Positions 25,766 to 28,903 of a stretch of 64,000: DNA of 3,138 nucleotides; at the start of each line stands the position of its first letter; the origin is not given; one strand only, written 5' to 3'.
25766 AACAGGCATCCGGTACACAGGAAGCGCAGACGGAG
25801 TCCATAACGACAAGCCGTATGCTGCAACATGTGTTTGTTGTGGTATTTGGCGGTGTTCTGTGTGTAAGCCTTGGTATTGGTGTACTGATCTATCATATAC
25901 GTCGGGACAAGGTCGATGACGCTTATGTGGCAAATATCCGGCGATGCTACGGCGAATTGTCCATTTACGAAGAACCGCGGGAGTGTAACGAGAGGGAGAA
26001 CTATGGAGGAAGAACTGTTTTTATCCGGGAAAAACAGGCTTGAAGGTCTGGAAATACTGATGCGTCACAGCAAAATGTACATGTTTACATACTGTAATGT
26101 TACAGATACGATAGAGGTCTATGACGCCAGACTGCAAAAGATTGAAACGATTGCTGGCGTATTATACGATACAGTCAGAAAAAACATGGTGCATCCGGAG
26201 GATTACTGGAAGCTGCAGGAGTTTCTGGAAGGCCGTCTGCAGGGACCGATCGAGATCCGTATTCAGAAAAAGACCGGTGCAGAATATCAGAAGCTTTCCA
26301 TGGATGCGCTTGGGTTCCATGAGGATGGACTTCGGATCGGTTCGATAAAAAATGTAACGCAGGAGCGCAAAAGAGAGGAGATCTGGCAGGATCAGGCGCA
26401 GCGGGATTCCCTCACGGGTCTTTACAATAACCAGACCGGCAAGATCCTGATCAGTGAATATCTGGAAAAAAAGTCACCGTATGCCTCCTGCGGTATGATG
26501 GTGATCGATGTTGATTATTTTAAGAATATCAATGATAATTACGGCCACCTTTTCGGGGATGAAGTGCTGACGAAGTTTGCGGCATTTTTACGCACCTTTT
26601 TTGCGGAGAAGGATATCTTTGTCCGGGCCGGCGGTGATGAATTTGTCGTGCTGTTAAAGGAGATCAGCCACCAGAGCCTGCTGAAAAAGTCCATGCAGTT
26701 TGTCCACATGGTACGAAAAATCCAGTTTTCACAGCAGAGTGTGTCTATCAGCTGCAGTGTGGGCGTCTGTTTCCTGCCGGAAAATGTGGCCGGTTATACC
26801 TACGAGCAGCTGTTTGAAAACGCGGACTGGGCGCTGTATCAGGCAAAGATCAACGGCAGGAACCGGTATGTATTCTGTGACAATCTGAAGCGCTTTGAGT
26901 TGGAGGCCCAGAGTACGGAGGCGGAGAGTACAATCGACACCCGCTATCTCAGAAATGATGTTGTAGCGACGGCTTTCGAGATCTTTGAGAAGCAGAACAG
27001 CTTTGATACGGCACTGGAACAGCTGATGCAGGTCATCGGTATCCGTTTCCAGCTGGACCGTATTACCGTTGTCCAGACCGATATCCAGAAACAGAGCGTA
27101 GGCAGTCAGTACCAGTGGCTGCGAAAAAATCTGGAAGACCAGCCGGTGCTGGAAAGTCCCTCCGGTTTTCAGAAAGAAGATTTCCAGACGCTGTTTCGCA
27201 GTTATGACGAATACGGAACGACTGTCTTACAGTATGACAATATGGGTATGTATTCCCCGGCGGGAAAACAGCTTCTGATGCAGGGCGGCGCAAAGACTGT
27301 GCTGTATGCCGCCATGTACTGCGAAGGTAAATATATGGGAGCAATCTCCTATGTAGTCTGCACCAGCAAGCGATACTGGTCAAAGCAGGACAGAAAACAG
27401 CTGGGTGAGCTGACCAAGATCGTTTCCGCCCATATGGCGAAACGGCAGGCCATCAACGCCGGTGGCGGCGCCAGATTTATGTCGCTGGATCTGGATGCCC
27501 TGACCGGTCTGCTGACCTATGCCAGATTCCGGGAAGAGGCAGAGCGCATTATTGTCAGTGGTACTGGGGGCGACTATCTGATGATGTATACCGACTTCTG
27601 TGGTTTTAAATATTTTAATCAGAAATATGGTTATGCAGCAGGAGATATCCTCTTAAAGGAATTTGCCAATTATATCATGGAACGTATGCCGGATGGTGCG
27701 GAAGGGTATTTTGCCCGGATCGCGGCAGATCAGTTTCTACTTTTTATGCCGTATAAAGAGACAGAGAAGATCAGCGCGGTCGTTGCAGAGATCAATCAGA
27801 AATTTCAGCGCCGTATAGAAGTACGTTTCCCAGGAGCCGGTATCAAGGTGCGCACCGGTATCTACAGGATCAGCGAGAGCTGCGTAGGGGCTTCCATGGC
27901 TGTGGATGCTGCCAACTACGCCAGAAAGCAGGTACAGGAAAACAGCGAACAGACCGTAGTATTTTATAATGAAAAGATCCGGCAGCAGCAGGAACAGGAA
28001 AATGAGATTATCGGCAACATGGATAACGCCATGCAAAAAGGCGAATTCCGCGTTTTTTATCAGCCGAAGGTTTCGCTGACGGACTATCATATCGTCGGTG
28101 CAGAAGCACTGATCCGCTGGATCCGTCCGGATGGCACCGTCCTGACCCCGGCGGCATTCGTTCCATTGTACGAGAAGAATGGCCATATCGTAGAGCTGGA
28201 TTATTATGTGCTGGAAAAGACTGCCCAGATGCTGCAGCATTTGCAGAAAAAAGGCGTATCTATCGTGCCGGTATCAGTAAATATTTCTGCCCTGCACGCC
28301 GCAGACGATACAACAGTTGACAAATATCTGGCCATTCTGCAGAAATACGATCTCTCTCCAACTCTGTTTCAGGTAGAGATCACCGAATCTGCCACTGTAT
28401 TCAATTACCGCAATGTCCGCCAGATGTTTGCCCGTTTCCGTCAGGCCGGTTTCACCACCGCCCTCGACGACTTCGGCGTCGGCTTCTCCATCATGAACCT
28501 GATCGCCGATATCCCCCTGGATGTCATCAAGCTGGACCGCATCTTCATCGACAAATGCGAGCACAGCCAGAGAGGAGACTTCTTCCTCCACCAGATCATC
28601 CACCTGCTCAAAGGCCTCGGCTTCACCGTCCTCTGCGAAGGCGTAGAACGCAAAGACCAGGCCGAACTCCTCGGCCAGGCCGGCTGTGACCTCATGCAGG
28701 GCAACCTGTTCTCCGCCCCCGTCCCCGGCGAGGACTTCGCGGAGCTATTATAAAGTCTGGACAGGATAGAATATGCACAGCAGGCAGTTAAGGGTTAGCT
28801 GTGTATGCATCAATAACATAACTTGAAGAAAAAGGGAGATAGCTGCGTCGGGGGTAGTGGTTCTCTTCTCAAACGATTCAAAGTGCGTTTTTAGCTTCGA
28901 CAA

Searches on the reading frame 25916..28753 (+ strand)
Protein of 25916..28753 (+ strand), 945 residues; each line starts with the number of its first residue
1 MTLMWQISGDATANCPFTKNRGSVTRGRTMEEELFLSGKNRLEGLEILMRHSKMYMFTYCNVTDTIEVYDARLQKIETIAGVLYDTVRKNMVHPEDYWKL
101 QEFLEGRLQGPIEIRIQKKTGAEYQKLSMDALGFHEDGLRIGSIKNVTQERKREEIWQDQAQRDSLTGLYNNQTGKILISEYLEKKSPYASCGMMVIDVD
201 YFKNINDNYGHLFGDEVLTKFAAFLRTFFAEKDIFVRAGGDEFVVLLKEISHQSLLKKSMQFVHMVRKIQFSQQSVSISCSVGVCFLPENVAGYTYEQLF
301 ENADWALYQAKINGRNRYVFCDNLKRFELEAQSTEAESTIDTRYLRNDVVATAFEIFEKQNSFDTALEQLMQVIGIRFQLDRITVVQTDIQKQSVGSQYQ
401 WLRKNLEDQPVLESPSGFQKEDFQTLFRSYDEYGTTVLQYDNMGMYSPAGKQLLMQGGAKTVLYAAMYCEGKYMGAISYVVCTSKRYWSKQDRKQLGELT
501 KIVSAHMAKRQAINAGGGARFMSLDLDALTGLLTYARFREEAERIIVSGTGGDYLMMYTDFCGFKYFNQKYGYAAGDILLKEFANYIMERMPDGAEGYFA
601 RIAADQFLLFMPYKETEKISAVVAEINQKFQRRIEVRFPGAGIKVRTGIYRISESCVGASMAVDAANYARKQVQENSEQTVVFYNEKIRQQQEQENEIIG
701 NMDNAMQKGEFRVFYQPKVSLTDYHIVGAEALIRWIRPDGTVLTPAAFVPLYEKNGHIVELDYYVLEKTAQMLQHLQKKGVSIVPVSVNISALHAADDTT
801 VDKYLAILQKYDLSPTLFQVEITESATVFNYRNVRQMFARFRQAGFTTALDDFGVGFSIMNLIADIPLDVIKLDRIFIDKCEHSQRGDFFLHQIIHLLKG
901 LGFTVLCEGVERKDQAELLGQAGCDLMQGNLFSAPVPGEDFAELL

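Call 58: search_protein_families(library=pfam, proteins=[window:25916-28753:+], max_evalue=0.00001)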
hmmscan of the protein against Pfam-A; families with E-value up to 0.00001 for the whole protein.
window:25916-28753:+ (945 aa): 2 families
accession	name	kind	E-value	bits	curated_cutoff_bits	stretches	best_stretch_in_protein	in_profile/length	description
PF00563.25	EAL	-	9e-59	199.1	31.3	1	703-935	5-236/236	EAL domain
PF00990.26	GGDEF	-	4.2e-51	173.4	23.8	2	161-317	1-161/161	Diguanylate cyclase, GGDEF domain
